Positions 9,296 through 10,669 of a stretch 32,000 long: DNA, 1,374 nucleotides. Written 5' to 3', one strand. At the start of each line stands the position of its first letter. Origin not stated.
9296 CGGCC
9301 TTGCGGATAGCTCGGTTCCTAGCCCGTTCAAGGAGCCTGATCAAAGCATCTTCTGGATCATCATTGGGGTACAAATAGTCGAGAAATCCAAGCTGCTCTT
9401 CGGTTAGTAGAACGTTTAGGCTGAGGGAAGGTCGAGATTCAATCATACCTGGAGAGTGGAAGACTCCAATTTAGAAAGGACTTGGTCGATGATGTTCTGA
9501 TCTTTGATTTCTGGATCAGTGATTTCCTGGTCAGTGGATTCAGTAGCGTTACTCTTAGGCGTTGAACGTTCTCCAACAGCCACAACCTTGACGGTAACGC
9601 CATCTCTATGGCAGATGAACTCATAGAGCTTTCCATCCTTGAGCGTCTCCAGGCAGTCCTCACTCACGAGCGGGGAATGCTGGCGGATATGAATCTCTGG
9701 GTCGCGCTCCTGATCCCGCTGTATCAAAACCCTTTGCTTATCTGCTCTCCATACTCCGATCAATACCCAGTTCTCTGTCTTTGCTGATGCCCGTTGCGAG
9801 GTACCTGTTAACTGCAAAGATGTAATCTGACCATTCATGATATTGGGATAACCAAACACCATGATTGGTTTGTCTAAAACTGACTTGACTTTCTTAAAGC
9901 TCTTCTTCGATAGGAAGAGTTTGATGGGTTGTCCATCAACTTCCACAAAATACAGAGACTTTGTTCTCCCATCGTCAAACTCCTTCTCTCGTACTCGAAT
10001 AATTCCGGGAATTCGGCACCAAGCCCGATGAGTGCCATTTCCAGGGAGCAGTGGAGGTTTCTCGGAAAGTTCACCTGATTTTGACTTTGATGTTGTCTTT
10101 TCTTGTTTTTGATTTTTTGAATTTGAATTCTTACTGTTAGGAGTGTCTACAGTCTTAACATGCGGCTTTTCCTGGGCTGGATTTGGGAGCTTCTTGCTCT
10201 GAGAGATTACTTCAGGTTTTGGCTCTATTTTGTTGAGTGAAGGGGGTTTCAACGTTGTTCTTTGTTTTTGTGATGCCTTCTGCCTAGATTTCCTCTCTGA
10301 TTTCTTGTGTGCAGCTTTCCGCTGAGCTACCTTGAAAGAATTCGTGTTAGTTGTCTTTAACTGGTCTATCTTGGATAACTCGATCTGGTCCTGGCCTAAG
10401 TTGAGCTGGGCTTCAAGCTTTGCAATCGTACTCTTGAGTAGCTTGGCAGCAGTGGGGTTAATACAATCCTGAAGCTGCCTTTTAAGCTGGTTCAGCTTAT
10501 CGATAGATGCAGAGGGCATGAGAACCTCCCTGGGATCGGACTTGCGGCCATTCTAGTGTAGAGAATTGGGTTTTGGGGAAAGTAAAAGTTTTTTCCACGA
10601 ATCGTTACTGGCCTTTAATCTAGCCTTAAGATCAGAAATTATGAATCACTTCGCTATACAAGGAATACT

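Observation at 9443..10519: Domain swap: module B keeps the shared N-terminus but replaces the nuclease with an unknown ~200-aa beta-rich domain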

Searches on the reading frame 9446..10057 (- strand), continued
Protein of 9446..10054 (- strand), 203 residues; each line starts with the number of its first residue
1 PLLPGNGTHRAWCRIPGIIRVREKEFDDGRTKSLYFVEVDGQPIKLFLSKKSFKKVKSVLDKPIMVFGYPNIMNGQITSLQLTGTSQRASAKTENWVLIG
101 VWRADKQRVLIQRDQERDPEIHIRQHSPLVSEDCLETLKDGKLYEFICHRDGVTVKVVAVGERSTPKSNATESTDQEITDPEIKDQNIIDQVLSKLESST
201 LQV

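Call 83: get_annotated_region(hit=H22, flank=5000)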
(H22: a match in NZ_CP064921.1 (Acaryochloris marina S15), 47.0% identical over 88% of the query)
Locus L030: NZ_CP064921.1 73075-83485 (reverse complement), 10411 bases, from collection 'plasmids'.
description: Acaryochloris marina S15 plasmid unnamed43, complete sequence
organism: Acaryochloris marina S15 (NCBI taxid 2762553)
taxonomy: Bacteria; Cyanobacteriota; Cyanophyceae; Acaryochloridales; Acaryochloridaceae; Acaryochloris; Acaryochloris marina; Acaryochloris marina S15
host: -; source: cell culture,surface of Pikea pinnata; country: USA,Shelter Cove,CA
typing (MOB-suite, as given by PLSDB): non-mobilizable
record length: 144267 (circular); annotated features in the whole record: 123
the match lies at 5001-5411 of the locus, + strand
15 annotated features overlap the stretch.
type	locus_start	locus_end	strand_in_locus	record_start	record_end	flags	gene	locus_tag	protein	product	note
CDS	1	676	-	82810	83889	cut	-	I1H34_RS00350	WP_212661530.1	ParB/RepB/Spo0J family partition protein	-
CDS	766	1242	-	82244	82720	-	-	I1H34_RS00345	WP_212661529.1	ParB N-terminal domain-containing protein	-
CDS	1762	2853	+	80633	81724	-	-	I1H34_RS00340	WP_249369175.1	hypothetical protein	-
CDS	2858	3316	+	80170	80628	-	-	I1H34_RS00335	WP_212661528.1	DUF296 domain-containing protein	-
CDS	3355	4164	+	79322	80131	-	-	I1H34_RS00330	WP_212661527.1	nitrilase-related carbon-nitrogen hydrolase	GO:0006807 - nitrogen compound metabolic process [Evidence IEA]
CDS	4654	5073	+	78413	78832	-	-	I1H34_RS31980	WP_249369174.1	hypothetical protein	-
CDS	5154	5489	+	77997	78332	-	-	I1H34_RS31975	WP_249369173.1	hypothetical protein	-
CDS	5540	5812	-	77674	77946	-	-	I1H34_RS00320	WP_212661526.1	RNA-binding protein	-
CDS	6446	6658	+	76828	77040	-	-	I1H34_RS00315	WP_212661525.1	DUF2811 domain-containing protein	-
CDS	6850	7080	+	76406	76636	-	-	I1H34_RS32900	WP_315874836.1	hypothetical protein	-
CDS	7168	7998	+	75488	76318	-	-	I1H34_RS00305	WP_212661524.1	prohibitin family protein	-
CDS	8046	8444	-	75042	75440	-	-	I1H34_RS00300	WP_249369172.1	CpXC domain-containing protein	-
CDS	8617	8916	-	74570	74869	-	-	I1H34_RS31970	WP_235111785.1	hypothetical protein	-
CDS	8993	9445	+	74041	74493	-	-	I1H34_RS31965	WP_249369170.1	hypothetical protein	-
CDS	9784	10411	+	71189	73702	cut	-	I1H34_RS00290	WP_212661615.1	tetratricopeptide repeat protein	-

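Call 90: search_protein_families(library=pfam, proteins=[L016:4246-4560:-, L024:6834-7097:+, L029:32-523:+, L004:5727-6014:+, L004:6789-7640:+, L025:5765-6004:+, L027:5749-6090:-, L003:2333-3109:-], max_evalue=0.1)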
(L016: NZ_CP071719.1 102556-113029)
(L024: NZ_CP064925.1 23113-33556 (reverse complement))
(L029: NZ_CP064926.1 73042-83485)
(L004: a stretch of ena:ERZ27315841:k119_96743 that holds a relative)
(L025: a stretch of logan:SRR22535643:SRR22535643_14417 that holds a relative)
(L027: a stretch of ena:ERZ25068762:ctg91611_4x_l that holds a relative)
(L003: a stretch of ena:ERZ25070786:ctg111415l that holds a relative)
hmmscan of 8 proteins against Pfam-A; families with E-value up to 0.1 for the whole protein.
L016:4246-4560:- (104 aa): 3 families
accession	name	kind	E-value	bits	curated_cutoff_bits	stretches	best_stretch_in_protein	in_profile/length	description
PF00436.31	SSB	-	9.2e-09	35.7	26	1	14-87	15-94/104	Single-strand binding protein family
PF13452.11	FAS1_DH_region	-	0.0095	16.5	22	1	37-90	66-119/132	FAS1-like, dehydratase domain region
PF01336.31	tRNA_anti-codon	-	0.028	14.8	27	1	41-98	27-73/75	OB-fold nucleic acid binding domain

L024:6834-7097:+ (87 aa): 2 families
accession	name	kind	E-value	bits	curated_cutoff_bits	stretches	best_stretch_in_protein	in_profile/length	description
PF00035.32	dsrm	-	9.1e-05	23.4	23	1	27-80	1-59/66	Double-stranded RNA binding motif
PF14709.13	DND1_DSRM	-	0.025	15.3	25.7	1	29-48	5-24/80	double strand RNA binding domain from DEAD END PROTEIN 1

L029:32-523:+ (163 aa): 0 families

L004:5727-6014:+ (95 aa): 2 families
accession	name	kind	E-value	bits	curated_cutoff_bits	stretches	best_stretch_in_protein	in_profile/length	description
PF08774.17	VRR_NUC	-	4.3e-07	30.4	23.8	1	28-67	55-98/116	VRR-NUC domain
PF01870.24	Hjc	-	0.024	15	21.1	1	14-59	4-52/93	Archaeal holliday junction resolvase (hjc)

L004:6789-7640:+ (283 aa): 5 families
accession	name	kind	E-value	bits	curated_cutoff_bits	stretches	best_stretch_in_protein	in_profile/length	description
PF18974.5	DUF5710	-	8.7e-07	29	26.5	1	238-260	6-28/44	Domain of unknown function (DUF5710)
PF00929.31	RNase_T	-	3.6e-06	28.1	24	1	6-151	3-164/164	Exonuclease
PF16473.11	Rv2179c-like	-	0.00073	19.7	27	1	4-46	3-46/177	3'-5' exoribonuclease Rv2179c-like domain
PF07862.16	Nif11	-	0.0022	18.7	23.8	0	221-257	20-47/48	Nif11 domain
PF18728.6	HEPN_AbiV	-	0.063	13.9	27.1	0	167-203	96-133/155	AbiV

L025:5765-6004:+ (79 aa): 1 family
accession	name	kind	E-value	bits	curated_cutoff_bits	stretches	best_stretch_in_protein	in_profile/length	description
PF16936.10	Holin_9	-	0.07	13.8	25.3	1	27-67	23-60/78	Putative holin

L027:5749-6090:- (113 aa): 0 families

L003:2333-3109:- (258 aa): 9 families
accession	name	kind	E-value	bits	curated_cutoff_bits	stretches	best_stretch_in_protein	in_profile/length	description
PF04754.18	Transposase_31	-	0.0047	17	21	1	7-60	47-100/203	Putative transposase, YhgA-like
PF10078.15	DUF2316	-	0.012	16.3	26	1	209-250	6-47/89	Uncharacterized protein conserved in bacteria (DUF2316)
PF12324.14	HTH_15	-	0.021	15.4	27.2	1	227-252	36-61/74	Helix-turn-helix domain of alkylmercury lyase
PF02796.21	HTH_7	-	0.035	14.7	23.8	0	144-160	13-29/45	Helix-turn-helix domain of resolvase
PF25773.1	TPR_ANAPC2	-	0.062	13.8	27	0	85-164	9-82/111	ANAPC2-like, TPR repeats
PF05973.20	Gp49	-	0.074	13.5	23.9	0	166-202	1-40/90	Phage derived protein Gp49-like (DUF891)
PF17782.7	DprA_WH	-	0.077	13.5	22.9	0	208-247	7-46/61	DprA winged helix domain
PF04539.22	Sigma70_r3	-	0.084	13.4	25.3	0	228-250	22-44/78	Sigma-70 region 3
PF23963.1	DUF7291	-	0.088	13.3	27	0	191-240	60-109/131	Family of unknown function (DUF7291)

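Call 96: find_encoding_contigs(protein=P0043, flank=5000, max_places=2)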
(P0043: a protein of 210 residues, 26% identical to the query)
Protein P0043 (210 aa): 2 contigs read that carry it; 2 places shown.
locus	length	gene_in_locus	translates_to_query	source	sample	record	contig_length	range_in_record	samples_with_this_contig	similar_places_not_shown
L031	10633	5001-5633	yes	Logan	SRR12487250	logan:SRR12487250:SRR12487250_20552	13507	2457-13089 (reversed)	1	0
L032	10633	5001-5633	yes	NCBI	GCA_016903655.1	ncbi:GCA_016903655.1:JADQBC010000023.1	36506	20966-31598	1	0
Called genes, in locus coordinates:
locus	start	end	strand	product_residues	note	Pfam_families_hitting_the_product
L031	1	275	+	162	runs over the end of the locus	PF05757:PsbQ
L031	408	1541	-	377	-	PF03480:DctP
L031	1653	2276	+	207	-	PF04290:DctQ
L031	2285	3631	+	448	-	PF06808:DctM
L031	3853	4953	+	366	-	PF01266:DAO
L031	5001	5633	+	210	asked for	-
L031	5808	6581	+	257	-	PF00590:TP_methylase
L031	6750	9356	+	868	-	PF00343:Phosphorylase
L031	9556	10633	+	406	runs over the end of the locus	PF00498:FHA, PF16697:Yop-YscD_cpl (weak), PF00069:Pkinase, PF07714:PK_Tyr_Ser-Thr, PF01636:APH (faint), PF03109:ABC1 (weak)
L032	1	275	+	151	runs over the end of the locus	PF05757:PsbQ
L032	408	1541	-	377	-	PF03480:DctP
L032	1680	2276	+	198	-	PF04290:DctQ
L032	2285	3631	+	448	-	PF06808:DctM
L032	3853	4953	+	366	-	PF01266:DAO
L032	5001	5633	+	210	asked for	-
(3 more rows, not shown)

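Call 97: find_encoding_contigs(protein=P0025, flank=5000, max_places=2)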
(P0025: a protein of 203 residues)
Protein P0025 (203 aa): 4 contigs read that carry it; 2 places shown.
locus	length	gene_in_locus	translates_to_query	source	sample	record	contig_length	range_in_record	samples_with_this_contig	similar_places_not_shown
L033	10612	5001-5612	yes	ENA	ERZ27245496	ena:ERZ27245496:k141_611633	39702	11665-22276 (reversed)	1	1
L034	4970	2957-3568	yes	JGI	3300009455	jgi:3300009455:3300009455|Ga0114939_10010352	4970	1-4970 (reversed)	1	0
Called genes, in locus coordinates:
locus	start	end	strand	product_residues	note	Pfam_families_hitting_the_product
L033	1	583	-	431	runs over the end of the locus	PF00206:Lyase_1, PF10397:ADSL_C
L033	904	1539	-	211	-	PF00072:Response_reg, PF00196:GerE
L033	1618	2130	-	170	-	-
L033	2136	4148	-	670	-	PF22745:Nlig-Ia, PF01653:DNA_ligase_aden, PF03120:OB_DNA_ligase, PF03119:DNA_ligase_ZBD, PF14520:HHH_5, PF12826:HHH_2, PF14520:HHH_5 (weak), PF00533:BRCT, +2 more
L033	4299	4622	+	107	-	PF07883:Cupin_2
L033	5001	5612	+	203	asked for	-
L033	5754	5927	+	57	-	-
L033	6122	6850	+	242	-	PF04970:LRAT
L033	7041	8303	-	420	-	PF01384:PHO4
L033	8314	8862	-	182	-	PF01661:Macro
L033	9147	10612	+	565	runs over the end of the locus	PF09378:HAS-barrel, PF01935:DUF87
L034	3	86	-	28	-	?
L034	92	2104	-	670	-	PF22745:Nlig-Ia, PF01653:DNA_ligase_aden, PF03120:OB_DNA_ligase, PF03119:DNA_ligase_ZBD, PF14520:HHH_5, PF12826:HHH_2, PF14520:HHH_5 (weak), PF00533:BRCT, +2 more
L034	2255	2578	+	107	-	PF07883:Cupin_2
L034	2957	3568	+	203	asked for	-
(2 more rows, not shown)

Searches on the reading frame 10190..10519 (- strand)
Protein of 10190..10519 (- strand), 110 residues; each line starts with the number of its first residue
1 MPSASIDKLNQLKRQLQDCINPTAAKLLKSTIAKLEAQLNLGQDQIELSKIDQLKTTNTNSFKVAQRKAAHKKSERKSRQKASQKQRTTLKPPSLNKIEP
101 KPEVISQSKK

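Call 29: search_dna_similar(query=window:10190-10519:-, collection=plasmids, mode=protein, max_evalue=0.001, max_rows=60)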
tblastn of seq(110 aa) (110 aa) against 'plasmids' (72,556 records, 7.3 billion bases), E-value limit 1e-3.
Records with a match: 9; places in all: 17; records where one place covers at least 80% of the query: 7.
Best place of each record, by identity: >=99% 1; 90-95% 1; 60-80% 2; <60% 5.
By first word of the organism name: Acaryochloris 9.
By predicted mobility (MOB-suite, as given by PLSDB): non-mobilizable 5; conjugative 3; mobilizable 1.
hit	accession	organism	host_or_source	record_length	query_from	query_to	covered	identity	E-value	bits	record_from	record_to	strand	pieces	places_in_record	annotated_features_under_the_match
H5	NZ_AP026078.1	Acaryochloris marina MBIC10699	cell culture,Ascidian, Diplosoma similis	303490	1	110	100%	100.0%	1e-63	214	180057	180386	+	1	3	hypothetical protein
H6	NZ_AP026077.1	Acaryochloris marina MBIC10699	cell culture,Ascidian, Diplosoma similis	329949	1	110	100%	94.5%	5e-59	201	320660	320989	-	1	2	hypothetical protein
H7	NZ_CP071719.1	Acaryochloris sp. 'Moss Beach'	culture,intertidal zone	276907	1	110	100%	57.3%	6e-27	109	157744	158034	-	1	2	ribonuclease catalytic domain-containing protein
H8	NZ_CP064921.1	Acaryochloris marina S15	cell culture,surface of Pikea pinnata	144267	1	110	100%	51.8%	1e-22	97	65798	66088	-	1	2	RNB domain-containing ribonuclease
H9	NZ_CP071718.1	Acaryochloris sp. 'Moss Beach'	culture,intertidal zone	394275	1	110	100%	51.8%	1e-22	97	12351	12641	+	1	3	RNB domain-containing ribonuclease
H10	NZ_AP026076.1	Acaryochloris marina MBIC10699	cell culture,Ascidian, Diplosoma similis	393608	1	94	85%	54.3%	7e-19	87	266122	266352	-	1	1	ribonuclease catalytic domain-containing protein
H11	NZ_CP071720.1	Acaryochloris sp. 'Moss Beach'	culture,intertidal zone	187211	1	98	89%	51.0%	2e-20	91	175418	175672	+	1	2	hypothetical protein | ribonuclease catalytic domain-containing protein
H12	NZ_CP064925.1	Acaryochloris marina S15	cell culture,surface of Pikea pinnata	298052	1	43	39%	72.1%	2e-9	60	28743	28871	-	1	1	hypothetical protein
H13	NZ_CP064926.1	Acaryochloris marina S15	cell culture,surface of Pikea pinnata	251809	1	43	39%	72.1%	3e-9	59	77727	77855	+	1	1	hypothetical protein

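Call 69: get_annotated_region(hit=H7, flank=5000)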
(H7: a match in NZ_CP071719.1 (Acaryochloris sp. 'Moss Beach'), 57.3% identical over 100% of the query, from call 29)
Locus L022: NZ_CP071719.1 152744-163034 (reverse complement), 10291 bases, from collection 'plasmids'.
description: Acaryochloris sp. 'Moss Beach' plasmid pMB02, complete sequence
organism: Acaryochloris sp. 'Moss Beach' (NCBI taxid 2740837)
taxonomy: Bacteria; Cyanobacteriota; Cyanophyceae; Acaryochloridales; Acaryochloridaceae; Acaryochloris; Acaryochloris sp. 'Moss Beach'
host: -; source: culture,intertidal zone; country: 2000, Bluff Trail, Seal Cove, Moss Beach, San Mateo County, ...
typing (MOB-suite, as given by PLSDB): non-mobilizable; replicon rep_cluster_1522
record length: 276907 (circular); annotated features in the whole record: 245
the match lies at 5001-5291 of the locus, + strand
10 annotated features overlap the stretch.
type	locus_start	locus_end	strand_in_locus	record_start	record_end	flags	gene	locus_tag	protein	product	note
CDS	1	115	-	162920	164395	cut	-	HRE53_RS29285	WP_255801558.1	transglycosylase domain-containing protein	-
CDS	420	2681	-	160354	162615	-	-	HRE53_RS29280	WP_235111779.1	ATP-dependent RecD-like DNA helicase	-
CDS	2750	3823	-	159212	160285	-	recA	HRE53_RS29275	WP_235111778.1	recombinase RecA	GO:0006310 - DNA recombination [Evidence IEA]; GO:0006281 - DNA repair [Evidence IEA]; GO:0009432 - SOS response ...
CDS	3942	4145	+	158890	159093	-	-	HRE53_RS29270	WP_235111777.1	hypothetical protein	-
CDS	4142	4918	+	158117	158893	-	-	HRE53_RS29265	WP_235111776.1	GNAT family N-acetyltransferase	-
CDS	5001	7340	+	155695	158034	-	-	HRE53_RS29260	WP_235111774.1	ribonuclease catalytic domain-containing protein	-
CDS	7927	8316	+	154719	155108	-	-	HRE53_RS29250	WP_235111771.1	hypothetical protein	-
CDS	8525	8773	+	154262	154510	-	-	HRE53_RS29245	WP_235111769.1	hypothetical protein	-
CDS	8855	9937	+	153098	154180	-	-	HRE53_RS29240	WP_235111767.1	AIR synthase family protein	-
CDS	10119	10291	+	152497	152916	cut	psbU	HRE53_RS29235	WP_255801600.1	photosystem II complex extrinsic protein PsbU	-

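Call 70: get_annotated_region(hit=H8, flank=5000)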
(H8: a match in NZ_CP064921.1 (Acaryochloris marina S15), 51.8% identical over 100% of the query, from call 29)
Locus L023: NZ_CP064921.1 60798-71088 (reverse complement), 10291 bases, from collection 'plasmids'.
description: Acaryochloris marina S15 plasmid unnamed43, complete sequence
organism: Acaryochloris marina S15 (NCBI taxid 2762553)
taxonomy: Bacteria; Cyanobacteriota; Cyanophyceae; Acaryochloridales; Acaryochloridaceae; Acaryochloris; Acaryochloris marina; Acaryochloris marina S15
host: -; source: cell culture,surface of Pikea pinnata; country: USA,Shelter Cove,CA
typing (MOB-suite, as given by PLSDB): non-mobilizable
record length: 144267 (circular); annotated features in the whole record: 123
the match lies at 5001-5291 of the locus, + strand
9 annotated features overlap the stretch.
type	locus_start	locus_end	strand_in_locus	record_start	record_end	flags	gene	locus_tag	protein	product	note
CDS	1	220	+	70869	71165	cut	-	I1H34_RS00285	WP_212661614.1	DnaJ domain-containing protein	-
CDS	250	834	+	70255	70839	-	grpE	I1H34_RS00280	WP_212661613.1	nucleotide exchange factor GrpE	GO:0006457 - protein folding [Evidence IEA]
CDS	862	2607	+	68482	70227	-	-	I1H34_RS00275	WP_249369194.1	Hsp70 family protein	-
CDS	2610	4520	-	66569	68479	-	-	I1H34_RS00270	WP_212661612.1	transglycosylase domain-containing protein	-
CDS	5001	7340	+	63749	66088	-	-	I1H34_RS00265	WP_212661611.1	RNB domain-containing ribonuclease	-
CDS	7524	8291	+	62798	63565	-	-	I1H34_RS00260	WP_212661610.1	response regulator transcription factor RpaB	GO:0000160 - phosphorelay signal transduction system [Evidence IEA]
CDS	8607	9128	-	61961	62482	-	-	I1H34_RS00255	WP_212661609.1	DUF2059 domain-containing protein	-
CDS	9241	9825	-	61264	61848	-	-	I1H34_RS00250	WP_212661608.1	hypothetical protein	-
CDS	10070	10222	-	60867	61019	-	-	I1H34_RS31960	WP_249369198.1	toxin-antitoxin system HicB family antitoxin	-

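Call 91: search_solved_structures(query=window:10190-10519:-, max_evalue=10)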
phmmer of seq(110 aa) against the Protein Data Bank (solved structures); distinct sequences matched with E-value up to 10: 0.

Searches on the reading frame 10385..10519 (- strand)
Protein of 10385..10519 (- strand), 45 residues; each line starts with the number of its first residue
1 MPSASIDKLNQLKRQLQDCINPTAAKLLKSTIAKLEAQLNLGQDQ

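Call 28: find_homologous_proteins(query=A3, max_evalue=0.01)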
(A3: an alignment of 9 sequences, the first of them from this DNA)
Query A3 (9 sequences) (45 aa, profile of the alignment): 2 proteins with E <= 0.01 among 4 candidates.
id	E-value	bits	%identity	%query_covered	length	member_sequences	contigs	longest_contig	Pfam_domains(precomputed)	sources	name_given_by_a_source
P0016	1.7e-22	97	67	96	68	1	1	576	-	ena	-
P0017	4.4e-19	86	77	87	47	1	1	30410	-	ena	-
